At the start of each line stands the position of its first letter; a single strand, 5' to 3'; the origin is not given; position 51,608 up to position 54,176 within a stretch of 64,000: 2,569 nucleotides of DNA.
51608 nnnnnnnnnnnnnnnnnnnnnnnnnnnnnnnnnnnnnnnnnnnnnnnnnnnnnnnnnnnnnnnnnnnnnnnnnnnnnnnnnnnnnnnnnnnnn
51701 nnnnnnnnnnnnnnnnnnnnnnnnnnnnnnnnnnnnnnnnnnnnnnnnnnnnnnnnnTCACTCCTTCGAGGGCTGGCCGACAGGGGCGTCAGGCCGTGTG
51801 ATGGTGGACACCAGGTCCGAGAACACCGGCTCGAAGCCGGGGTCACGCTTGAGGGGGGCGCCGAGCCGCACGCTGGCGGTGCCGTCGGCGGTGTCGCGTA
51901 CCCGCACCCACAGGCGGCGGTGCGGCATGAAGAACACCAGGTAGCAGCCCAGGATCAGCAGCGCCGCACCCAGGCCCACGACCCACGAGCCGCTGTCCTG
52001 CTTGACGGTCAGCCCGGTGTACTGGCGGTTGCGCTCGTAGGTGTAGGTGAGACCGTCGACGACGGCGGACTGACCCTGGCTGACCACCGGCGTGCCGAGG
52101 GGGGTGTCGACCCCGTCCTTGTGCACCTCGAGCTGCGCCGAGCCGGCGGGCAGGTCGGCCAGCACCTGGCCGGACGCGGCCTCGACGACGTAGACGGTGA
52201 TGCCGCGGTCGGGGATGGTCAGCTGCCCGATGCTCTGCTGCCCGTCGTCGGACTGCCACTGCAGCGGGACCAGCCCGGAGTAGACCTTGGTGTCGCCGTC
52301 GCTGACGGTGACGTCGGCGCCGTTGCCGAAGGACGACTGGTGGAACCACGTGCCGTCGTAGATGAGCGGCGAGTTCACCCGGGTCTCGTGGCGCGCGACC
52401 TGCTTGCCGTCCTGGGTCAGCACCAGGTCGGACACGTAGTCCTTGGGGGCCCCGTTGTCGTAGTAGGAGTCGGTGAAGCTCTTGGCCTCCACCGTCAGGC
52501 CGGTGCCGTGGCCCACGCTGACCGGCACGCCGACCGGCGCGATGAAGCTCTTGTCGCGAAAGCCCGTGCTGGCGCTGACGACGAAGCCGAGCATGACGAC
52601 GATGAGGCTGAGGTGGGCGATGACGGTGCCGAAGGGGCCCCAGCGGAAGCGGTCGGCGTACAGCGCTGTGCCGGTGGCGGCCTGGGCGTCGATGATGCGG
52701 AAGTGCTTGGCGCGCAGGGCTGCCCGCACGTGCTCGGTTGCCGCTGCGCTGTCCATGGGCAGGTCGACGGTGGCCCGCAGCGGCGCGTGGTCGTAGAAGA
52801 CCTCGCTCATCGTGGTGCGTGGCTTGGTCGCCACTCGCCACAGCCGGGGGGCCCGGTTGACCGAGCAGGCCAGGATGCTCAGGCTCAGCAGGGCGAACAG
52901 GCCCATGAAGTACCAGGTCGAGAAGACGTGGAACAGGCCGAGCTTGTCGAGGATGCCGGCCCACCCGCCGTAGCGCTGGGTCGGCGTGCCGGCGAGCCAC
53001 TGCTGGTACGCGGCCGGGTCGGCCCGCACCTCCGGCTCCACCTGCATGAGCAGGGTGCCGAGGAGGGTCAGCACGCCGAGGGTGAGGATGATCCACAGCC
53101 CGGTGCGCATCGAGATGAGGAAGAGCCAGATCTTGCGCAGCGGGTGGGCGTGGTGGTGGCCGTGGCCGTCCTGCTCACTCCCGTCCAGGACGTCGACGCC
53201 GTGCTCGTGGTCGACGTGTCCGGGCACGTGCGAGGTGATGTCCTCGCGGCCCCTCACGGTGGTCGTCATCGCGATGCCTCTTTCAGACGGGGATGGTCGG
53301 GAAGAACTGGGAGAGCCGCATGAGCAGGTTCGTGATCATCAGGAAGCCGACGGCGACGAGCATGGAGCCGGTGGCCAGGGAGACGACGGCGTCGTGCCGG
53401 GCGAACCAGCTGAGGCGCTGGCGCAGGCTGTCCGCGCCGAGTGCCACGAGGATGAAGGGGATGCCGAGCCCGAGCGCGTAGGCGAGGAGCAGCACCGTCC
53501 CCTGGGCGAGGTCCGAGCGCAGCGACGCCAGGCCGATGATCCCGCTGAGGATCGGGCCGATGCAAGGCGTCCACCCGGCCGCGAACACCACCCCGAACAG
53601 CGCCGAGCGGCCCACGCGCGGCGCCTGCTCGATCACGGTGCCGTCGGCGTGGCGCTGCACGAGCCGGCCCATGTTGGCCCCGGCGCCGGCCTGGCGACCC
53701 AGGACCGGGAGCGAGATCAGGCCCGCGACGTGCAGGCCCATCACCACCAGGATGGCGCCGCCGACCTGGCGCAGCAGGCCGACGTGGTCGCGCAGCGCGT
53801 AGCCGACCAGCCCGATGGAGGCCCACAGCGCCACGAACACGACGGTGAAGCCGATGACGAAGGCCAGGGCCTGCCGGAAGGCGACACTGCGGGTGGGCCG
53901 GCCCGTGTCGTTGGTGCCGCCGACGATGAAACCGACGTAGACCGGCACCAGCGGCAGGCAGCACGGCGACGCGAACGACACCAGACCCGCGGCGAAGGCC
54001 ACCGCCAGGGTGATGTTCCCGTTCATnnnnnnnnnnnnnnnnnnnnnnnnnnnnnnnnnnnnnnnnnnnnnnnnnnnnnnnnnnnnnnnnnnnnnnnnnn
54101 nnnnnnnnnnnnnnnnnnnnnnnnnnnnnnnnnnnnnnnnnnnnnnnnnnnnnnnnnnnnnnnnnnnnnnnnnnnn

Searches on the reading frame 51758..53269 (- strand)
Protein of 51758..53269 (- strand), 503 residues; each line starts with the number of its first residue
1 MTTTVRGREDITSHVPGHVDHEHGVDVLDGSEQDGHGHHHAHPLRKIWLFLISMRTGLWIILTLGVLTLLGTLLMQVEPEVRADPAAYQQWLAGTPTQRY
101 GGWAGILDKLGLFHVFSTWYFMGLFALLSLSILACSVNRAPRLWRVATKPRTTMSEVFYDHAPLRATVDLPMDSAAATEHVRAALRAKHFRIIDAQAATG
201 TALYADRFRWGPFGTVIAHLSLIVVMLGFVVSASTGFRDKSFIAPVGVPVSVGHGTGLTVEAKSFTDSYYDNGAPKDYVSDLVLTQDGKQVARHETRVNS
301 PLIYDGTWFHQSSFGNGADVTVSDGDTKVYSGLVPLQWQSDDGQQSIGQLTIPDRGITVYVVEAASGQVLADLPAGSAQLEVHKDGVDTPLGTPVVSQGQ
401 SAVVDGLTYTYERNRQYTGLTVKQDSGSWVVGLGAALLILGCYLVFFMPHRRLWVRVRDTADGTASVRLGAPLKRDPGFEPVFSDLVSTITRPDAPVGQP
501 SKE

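Call 3: search_protein_families(library=pfam, proteins=[window:51758-53269:-], max_evalue=0.01)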
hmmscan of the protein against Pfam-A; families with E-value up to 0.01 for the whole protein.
window:51758-53269:- (503 aa): 1 family
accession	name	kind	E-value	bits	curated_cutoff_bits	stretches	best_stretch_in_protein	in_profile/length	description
PF05140.19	ResB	-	1.6e-72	245.3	24.6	1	54-471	1-472/486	ResB-like family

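Call 4: search_protein_families(library=ncbifam, proteins=[window:51758-53269:-], max_evalue=0.01)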
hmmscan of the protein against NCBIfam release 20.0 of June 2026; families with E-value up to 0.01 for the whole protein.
window:51758-53269:- (503 aa): 0 families

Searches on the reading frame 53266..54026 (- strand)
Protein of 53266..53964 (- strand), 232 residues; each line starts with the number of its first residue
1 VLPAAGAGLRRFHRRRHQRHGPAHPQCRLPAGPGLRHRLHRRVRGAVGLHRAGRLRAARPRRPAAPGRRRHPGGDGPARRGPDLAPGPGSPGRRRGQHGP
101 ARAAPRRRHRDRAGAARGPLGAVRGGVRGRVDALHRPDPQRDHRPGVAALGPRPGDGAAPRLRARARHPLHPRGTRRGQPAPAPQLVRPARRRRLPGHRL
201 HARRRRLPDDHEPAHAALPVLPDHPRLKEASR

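Call 3: search_protein_families(library=pfam, proteins=[window:53266-53964:-, window:53283-54026:-], max_evalue=0.01)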
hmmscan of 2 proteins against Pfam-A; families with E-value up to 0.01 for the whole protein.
window:53266-53964:- (232 aa): 0 families

window:53283-54026:- (247 aa): 1 family
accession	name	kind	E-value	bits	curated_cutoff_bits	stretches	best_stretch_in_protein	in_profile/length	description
PF02683.22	DsbD_TM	-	3.6e-17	62.8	27.1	1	6-233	4-217/219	Cytochrome C biogenesis protein transmembrane domain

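Call 4: search_protein_families(library=ncbifam, proteins=[window:53266-53964:-], max_evalue=0.01)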
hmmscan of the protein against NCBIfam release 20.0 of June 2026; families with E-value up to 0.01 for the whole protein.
window:53266-53964:- (232 aa): 0 families
